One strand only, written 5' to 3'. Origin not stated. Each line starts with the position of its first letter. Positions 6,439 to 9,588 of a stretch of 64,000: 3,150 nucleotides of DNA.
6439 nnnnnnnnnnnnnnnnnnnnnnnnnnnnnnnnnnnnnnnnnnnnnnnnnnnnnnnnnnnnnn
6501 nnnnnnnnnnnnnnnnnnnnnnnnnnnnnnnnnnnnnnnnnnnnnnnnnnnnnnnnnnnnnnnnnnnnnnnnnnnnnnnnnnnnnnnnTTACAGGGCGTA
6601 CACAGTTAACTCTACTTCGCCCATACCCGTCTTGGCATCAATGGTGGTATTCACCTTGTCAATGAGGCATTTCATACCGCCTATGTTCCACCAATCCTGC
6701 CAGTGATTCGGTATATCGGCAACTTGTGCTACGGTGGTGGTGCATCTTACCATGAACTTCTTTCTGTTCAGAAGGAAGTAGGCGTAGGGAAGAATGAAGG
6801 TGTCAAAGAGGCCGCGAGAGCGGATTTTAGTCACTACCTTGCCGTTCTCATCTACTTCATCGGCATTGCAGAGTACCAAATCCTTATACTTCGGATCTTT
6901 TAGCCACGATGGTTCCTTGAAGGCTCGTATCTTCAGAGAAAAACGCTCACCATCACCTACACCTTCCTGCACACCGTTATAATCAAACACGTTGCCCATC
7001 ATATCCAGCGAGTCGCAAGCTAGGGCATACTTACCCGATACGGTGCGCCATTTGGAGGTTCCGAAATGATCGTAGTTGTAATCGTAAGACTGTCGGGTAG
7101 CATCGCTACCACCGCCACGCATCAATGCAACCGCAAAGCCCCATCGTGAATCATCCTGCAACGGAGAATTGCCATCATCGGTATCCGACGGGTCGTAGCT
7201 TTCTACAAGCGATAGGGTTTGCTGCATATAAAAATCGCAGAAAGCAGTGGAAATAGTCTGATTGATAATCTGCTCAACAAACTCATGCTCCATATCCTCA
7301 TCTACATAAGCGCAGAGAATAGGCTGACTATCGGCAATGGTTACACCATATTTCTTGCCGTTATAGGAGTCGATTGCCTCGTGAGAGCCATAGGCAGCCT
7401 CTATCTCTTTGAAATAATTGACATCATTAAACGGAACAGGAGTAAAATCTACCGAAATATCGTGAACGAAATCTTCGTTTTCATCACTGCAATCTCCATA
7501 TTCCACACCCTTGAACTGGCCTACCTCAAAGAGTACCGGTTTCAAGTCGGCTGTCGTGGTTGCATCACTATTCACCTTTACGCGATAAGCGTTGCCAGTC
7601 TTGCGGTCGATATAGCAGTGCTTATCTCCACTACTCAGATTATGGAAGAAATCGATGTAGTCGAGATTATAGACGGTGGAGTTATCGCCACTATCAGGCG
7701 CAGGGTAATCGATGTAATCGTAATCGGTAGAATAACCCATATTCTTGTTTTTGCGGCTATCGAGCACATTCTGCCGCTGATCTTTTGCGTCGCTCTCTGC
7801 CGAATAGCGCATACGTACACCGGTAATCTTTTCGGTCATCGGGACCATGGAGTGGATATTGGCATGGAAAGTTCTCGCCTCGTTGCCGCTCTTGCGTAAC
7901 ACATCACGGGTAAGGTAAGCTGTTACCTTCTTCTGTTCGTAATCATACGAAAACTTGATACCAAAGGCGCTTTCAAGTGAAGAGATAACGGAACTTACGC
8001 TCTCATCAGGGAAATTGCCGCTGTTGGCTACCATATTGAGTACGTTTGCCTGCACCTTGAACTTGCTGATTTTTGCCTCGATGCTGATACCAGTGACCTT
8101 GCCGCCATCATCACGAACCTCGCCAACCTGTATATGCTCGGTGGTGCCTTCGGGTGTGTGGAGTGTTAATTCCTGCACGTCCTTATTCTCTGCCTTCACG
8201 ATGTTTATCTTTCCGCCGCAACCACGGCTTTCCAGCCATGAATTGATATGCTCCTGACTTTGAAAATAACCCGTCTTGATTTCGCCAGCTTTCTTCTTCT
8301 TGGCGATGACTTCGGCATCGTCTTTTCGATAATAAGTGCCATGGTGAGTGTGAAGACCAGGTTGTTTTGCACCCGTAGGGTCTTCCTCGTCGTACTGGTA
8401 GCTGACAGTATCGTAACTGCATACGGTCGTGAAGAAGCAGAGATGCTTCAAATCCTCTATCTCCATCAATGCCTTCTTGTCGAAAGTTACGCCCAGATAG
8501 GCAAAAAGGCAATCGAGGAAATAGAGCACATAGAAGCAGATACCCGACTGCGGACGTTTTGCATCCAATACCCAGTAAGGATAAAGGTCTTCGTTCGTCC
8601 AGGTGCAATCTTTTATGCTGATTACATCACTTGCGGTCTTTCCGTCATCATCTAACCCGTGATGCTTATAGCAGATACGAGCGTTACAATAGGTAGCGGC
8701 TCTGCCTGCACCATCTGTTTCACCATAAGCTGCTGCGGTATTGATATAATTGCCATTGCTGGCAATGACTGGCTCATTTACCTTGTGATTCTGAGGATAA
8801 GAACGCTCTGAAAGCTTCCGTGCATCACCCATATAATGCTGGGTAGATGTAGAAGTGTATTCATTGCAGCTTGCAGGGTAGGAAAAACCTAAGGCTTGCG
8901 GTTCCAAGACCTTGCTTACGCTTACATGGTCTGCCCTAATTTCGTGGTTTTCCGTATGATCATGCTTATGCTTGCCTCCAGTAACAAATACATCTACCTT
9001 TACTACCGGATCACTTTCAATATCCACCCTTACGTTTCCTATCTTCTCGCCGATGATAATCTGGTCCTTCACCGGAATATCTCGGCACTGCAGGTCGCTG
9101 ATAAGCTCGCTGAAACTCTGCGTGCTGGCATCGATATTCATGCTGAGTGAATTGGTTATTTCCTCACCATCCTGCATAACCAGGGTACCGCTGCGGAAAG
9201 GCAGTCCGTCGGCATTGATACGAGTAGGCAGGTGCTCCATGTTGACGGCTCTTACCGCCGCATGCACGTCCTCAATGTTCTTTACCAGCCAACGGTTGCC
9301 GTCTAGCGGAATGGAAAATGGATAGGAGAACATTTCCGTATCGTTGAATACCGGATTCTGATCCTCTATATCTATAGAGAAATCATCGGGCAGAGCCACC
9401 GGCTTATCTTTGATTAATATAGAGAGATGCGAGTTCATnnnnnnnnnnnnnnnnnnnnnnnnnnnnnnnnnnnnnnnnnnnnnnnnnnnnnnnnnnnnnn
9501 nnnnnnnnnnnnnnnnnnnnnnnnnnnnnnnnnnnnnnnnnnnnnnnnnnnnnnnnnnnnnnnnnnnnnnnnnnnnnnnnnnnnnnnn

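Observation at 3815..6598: Ketosynthase + acyl carrier protein operon inside the tail module, bracketed by direct copies of a structured repeat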

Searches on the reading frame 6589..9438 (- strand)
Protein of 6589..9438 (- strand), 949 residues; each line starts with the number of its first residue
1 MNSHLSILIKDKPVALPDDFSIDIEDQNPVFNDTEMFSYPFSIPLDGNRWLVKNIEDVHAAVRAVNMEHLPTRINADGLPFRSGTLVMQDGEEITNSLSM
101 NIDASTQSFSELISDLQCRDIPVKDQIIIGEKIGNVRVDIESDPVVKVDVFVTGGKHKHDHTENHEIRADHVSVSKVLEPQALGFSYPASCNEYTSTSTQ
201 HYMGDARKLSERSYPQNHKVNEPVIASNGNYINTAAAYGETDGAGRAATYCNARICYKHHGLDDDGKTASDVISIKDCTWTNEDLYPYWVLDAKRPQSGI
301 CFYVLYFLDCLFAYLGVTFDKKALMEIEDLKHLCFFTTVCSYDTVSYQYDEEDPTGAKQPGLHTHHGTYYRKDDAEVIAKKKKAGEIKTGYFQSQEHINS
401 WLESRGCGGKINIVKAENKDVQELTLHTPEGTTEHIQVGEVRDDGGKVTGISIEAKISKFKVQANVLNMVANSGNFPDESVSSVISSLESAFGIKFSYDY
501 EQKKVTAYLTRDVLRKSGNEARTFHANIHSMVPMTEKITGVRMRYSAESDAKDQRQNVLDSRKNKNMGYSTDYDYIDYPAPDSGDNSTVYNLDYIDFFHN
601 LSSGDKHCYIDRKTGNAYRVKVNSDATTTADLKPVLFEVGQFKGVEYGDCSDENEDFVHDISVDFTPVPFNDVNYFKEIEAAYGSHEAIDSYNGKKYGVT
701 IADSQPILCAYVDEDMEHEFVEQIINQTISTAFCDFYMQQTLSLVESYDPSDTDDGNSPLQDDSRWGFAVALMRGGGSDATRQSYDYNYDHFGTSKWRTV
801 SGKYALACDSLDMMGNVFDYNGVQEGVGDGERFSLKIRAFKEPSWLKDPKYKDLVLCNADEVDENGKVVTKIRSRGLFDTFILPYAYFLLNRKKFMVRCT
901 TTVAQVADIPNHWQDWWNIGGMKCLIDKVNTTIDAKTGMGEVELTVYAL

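Call 3: search_protein_families(library=pfam, proteins=[window:6589-9438:-], max_evalue=0.01)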
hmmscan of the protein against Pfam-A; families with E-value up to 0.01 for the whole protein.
window:6589-9438:- (949 aa): 0 families

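Call 4: search_protein_families(library=phrogs, proteins=[window:6589-9438:-], max_evalue=0.01)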
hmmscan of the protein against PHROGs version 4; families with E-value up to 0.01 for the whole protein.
window:6589-9438:- (949 aa): 0 families

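Call 14: search_protein_families(library=ncbifam, proteins=[window:6589-9438:-], max_evalue=0.01)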
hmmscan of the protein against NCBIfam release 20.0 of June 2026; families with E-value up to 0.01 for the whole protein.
window:6589-9438:- (949 aa): 0 families

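Call 75: search_solved_structures(query=window:6589-9438:-, max_evalue=1)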
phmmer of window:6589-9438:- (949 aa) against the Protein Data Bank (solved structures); distinct sequences matched with E-value up to 1: 0.
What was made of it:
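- Checked: The label 'virion protein' is not verified: Pfam, PHROGs, NCBIfam and PDB sequence searches found nothing (calls 3, 4, 14, 75).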
